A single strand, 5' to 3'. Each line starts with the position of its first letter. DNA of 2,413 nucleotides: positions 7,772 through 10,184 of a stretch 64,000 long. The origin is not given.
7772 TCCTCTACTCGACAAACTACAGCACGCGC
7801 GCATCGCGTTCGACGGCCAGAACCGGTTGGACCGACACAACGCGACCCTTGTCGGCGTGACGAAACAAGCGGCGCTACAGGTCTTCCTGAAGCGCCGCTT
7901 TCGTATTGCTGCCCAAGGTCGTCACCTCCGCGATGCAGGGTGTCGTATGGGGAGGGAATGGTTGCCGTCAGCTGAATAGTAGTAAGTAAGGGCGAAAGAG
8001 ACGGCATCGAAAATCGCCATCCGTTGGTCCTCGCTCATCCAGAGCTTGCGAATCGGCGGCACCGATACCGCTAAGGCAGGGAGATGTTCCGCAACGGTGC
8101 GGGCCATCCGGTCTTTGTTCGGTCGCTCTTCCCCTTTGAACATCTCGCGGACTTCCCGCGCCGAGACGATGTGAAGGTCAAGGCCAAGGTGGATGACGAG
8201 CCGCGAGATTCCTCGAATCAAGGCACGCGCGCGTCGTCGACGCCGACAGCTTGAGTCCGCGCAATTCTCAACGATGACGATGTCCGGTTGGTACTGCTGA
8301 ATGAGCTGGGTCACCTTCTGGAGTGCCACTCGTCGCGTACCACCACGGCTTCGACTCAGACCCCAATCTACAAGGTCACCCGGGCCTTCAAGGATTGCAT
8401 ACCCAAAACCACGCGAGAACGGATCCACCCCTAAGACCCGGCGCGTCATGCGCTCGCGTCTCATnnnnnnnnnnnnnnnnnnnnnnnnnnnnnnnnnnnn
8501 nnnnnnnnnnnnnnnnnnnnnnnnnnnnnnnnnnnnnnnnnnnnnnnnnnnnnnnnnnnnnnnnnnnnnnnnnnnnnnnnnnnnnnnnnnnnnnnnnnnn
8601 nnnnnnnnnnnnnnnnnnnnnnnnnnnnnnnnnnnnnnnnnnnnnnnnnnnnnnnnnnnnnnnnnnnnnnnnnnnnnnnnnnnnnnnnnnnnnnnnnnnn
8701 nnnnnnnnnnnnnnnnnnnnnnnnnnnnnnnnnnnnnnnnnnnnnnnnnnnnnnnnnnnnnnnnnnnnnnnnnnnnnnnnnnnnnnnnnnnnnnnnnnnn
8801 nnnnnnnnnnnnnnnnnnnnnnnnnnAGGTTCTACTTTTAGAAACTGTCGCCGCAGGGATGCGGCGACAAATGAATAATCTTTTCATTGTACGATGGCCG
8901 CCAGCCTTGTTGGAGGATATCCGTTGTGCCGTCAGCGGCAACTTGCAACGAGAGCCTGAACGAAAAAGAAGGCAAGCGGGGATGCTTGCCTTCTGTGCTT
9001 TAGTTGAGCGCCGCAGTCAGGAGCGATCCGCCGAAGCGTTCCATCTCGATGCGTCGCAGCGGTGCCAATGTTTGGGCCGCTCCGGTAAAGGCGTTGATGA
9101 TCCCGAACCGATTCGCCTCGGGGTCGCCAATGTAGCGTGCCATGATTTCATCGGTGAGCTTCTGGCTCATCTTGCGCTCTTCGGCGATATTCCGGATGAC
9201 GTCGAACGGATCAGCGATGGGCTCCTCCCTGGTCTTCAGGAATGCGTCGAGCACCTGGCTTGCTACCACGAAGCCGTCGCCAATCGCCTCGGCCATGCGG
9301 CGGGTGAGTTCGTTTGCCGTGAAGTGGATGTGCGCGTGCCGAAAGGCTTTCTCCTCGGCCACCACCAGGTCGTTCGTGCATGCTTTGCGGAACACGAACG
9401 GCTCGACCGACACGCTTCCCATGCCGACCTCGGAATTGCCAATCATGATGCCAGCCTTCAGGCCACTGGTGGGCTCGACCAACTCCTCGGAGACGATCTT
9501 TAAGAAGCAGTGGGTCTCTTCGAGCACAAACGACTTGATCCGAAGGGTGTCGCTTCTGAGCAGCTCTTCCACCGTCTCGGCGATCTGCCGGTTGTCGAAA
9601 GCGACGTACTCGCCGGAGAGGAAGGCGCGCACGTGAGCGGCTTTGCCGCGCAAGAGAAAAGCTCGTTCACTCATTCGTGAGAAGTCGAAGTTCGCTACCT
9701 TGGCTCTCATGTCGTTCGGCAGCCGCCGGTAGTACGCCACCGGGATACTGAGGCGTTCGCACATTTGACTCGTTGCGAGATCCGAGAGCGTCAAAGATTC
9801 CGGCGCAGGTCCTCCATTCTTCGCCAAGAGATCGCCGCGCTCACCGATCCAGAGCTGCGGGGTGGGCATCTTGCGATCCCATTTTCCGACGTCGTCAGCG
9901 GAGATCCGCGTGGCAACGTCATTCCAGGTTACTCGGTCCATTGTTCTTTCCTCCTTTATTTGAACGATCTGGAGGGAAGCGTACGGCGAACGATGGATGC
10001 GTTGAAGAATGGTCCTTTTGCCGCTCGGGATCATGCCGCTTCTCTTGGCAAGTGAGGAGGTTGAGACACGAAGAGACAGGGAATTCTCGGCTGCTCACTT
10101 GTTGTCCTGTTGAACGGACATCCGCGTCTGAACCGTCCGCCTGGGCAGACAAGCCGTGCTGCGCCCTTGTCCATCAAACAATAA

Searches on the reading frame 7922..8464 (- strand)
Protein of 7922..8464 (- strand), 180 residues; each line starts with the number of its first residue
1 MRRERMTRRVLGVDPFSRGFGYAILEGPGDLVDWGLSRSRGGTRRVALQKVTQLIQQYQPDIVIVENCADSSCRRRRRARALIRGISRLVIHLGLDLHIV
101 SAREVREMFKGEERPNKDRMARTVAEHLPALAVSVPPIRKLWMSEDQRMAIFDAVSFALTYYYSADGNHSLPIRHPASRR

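Call 13: search_protein_families(library=pfam, proteins=[window:7922-8464:-], max_evalue=0.01)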
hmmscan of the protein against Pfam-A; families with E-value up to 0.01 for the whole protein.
window:7922-8464:- (180 aa): 1 family
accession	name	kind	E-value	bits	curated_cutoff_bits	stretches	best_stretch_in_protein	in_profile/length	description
PF02075.23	RuvC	-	9.4e-05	22.8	22.2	1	10-127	1-126/148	Crossover junction endodeoxyribonuclease RuvC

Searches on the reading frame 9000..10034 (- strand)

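Call 13: search_protein_families(library=pfam, proteins=[window:9000-10034:-], max_evalue=0.01)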
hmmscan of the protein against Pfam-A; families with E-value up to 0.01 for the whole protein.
window:9000-10034:- (344 aa): 1 family
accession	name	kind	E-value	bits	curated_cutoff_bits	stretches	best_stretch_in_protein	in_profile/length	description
PF06067.16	DUF932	-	0.00055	20.2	23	1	140-329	6-215/227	Domain of unknown function (DUF932)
